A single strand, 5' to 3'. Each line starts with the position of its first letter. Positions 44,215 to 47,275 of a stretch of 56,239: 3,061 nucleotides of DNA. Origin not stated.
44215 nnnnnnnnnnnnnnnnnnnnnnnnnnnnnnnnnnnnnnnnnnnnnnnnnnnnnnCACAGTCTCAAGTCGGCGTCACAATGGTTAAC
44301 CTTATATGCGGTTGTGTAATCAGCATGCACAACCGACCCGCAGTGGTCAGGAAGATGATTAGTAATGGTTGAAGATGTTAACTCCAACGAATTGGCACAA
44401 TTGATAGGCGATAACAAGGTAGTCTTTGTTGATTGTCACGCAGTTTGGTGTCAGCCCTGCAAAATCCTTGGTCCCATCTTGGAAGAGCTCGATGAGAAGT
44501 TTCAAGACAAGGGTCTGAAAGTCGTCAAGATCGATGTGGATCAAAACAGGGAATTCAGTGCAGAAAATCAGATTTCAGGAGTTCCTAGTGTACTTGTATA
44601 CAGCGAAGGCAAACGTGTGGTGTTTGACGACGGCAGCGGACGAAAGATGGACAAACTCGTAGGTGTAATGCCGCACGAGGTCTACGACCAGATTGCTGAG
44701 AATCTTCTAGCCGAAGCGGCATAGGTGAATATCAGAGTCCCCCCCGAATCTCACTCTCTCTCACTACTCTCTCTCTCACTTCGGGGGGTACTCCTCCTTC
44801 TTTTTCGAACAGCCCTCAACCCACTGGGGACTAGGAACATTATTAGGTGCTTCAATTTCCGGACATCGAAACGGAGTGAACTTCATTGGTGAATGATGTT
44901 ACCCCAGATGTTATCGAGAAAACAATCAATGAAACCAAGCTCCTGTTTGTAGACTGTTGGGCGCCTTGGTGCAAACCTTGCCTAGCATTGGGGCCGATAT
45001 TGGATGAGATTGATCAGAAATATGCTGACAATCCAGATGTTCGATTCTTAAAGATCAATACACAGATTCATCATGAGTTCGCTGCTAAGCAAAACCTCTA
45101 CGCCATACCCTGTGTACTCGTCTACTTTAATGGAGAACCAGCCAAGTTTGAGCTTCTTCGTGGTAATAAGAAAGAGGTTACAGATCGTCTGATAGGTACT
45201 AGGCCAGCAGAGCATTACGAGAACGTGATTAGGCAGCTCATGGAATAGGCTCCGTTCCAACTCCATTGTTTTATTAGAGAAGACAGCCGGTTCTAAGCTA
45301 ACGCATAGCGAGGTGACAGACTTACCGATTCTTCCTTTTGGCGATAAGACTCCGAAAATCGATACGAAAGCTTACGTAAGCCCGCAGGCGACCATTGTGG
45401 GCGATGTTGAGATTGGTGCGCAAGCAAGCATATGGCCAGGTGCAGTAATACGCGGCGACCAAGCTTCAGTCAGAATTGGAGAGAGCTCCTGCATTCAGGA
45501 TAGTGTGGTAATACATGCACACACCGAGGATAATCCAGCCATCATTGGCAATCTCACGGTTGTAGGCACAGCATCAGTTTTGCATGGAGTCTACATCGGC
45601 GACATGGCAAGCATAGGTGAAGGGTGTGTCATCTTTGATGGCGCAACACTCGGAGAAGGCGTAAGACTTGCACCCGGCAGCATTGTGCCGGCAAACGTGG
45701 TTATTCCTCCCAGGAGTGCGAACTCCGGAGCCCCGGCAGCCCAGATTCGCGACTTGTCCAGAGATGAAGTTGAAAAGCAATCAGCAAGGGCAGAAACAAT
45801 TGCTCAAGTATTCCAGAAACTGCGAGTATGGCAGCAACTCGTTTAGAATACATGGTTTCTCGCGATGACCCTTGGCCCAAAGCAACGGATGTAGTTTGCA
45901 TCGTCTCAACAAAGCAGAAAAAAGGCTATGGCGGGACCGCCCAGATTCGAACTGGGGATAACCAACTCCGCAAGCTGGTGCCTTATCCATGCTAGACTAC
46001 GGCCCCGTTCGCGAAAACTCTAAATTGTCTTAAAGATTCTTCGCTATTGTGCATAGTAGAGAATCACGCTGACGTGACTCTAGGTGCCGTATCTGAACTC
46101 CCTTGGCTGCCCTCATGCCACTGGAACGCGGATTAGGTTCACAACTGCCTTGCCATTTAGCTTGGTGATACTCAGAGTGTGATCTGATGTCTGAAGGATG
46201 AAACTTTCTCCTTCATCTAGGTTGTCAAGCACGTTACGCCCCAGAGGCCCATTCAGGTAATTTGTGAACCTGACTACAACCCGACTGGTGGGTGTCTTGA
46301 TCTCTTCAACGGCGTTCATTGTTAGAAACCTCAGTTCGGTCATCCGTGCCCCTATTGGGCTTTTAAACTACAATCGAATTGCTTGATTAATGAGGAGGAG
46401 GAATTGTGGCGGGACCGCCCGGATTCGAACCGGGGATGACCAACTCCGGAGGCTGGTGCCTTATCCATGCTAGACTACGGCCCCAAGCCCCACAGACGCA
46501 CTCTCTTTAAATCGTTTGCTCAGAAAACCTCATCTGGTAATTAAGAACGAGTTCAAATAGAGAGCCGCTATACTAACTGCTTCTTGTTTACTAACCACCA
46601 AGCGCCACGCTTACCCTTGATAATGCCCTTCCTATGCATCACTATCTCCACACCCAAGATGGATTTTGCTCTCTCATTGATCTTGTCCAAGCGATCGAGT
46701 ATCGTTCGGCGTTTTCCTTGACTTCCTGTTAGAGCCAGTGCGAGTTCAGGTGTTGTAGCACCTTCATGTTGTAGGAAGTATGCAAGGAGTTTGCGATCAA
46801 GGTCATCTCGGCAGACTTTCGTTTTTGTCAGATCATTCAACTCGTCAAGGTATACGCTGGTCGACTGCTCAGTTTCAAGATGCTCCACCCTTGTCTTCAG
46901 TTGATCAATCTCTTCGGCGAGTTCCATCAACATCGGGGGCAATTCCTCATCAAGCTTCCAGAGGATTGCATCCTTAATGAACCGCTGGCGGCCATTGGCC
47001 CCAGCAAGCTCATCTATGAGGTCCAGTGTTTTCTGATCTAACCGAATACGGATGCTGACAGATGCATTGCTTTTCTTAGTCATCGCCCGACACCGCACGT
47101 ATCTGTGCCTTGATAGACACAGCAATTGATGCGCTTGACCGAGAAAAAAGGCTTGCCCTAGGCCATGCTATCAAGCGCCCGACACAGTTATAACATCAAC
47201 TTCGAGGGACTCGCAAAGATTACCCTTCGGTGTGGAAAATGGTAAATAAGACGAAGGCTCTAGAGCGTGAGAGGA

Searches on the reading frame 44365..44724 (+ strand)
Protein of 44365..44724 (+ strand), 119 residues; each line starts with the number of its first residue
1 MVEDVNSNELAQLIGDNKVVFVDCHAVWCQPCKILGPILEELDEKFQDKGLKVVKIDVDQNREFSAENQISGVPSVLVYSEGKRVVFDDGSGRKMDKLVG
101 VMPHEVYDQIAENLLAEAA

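Call 17: search_protein_families(library=pfam, proteins=[window:44365-44724:+], max_evalue=1)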
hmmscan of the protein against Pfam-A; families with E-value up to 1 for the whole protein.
window:44365-44724:+ (119 aa): 10 families
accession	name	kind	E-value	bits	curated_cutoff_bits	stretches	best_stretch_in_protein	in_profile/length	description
PF00085.26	Thioredoxin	-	4.6e-18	65.6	23.5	1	5-100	5-99/103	Thioredoxin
PF13905.12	Thioredoxin_8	-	9.2e-08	32.8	27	1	17-72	1-56/94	Thioredoxin-like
PF00578.27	AhpC-TSA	-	2.1e-06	28.1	26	1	6-70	16-79/124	AhpC/TSA family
PF13098.12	Thioredoxin_2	-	3e-05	24.8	27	1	15-85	3-87/104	Thioredoxin-like domain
PF13899.12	Thioredoxin_7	-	8.1e-05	23.1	27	1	10-79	10-81/83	Thioredoxin-like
PF08534.16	Redoxin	-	0.0029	17.8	26.6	1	7-63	20-75/148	Redoxin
PF20029.6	DUF6436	-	0.027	14.7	27.3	1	9-86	12-88/133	Domain of unknown function (DUF6436)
PF07449.17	HyaE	-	0.034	14.6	22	1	19-84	30-95/108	Hydrogenase-1 expression protein HyaE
PF04756.19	OST3_OST6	-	0.043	13.7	27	1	28-83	45-106/294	OST3 / OST6 family, transporter family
PF10666.15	Phage_TAC_8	-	0.088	13.4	33.7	1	41-115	39-117/140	Phage tail assembly chaperone protein Gp14 ()A118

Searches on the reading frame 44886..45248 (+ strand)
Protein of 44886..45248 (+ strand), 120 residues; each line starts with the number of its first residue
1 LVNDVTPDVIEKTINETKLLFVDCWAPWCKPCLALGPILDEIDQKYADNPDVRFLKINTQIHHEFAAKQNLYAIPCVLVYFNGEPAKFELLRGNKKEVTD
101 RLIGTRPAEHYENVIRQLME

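Call 17: search_protein_families(library=pfam, proteins=[window:44886-45248:+], max_evalue=1)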
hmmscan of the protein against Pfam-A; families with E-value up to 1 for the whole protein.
window:44886-45248:+ (120 aa): 3 families
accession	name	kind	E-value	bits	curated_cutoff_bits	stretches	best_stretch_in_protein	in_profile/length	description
PF00085.26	Thioredoxin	-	3.8e-15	56.2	23.5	1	6-89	6-86/103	Thioredoxin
PF13905.12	Thioredoxin_8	-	2e-05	25.3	27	1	18-62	2-46/94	Thioredoxin-like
PF16537.11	T2SSB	-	0.17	12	28.4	1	46-64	11-29/60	Type II secretion system protein B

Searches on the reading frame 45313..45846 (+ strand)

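Call 17: search_protein_families(library=pfam, proteins=[window:45313-45846:+], max_evalue=1)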
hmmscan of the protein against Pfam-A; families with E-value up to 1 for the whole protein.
window:45313-45846:+ (177 aa): 6 families
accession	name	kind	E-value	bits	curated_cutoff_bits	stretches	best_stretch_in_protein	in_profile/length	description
PF00132.30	Hexapep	-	2.2e-16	59.2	27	3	99-131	2-34/36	Bacterial transferase hexapeptide (six repeats)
PF25084.1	LbH_EIF2B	-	3.5e-10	40.3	54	1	52-134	15-102/105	EIF2B subunit epsilon LbH domain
PF21711.3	DCTN5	-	2.5e-07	31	40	1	22-146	22-155/182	Dynactin subunit 5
PF24894.1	Hexapep_GlmU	-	0.0077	16.8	23.3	1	88-134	35-80/104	GlmU-like, C-terminal hexapeptide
PF25087.1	GMPPB_C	-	0.022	14.9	39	1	20-86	5-67/110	GMPPB C-terminal domain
PF14602.12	Hexapep_2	-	0.82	9.9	27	1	95-125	4-32/34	Hexapeptide repeat of succinyl-transferase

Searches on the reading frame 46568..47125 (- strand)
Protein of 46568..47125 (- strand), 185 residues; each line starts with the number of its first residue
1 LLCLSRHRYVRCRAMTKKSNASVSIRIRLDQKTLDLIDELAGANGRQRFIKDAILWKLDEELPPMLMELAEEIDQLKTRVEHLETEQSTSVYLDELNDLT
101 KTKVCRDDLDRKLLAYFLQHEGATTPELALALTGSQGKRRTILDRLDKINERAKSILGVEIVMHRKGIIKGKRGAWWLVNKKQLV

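Call 17: search_protein_families(library=pfam, proteins=[window:46568-47125:-], max_evalue=1)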
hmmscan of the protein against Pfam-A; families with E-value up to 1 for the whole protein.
window:46568-47125:- (185 aa): 5 families
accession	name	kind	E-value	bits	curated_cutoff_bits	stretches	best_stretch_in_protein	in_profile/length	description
PF01865.21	PhoU_div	-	0.0028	17.5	24.4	1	35-153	89-208/214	Protein of unknown function DUF47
PF01402.27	RHH_1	-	0.025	15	20.5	1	25-46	2-23/39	Ribbon-helix-helix protein, copG family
PF13412.12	HTH_24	-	0.1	12.6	21.9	1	106-131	1-26/48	Winged helix-turn-helix DNA-binding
PF03997.17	VPS28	-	0.11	12.7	24.5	1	59-114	119-174/188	VPS28 protein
PF10784.15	Plasmid_stab_B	-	0.15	12.4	25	1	30-72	15-61/72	Plasmid stability protein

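Call 75: find_homologous_proteins(query=window:46568-47125:-, max_evalue=0.001)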
Query window:46568-47125:- (185 aa): 122 proteins with E <= 0.001 among 267 candidates; the best 120 are listed.
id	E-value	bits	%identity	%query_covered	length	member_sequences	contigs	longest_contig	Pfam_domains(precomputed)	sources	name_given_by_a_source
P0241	3.4e-105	367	91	99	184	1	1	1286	-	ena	-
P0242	5.8e-102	357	98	92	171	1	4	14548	-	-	-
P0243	4.2e-101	354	97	92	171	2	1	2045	-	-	-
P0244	3.8e-100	351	96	92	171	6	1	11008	-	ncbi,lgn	-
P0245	1.3e-96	339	89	95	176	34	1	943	-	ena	-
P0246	4.7e-91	321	87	92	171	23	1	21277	-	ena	-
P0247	5.7e-90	318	86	92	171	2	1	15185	-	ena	-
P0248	2.1e-67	244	62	92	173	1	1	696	-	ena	-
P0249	3.9e-67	243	63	90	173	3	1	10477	-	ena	-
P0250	6.0e-67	243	64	92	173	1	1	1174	-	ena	-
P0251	1.6e-66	241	64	91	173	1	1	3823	-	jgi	jgi:uncharacterized protein Yka (UPF0111/DUF47 family)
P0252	2.8e-66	241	64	89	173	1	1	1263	-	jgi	jgi:hypothetical protein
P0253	5.0e-66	240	62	92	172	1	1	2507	-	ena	-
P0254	1.7e-65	238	60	92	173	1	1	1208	-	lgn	-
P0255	2.8e-65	237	89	71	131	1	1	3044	-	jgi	-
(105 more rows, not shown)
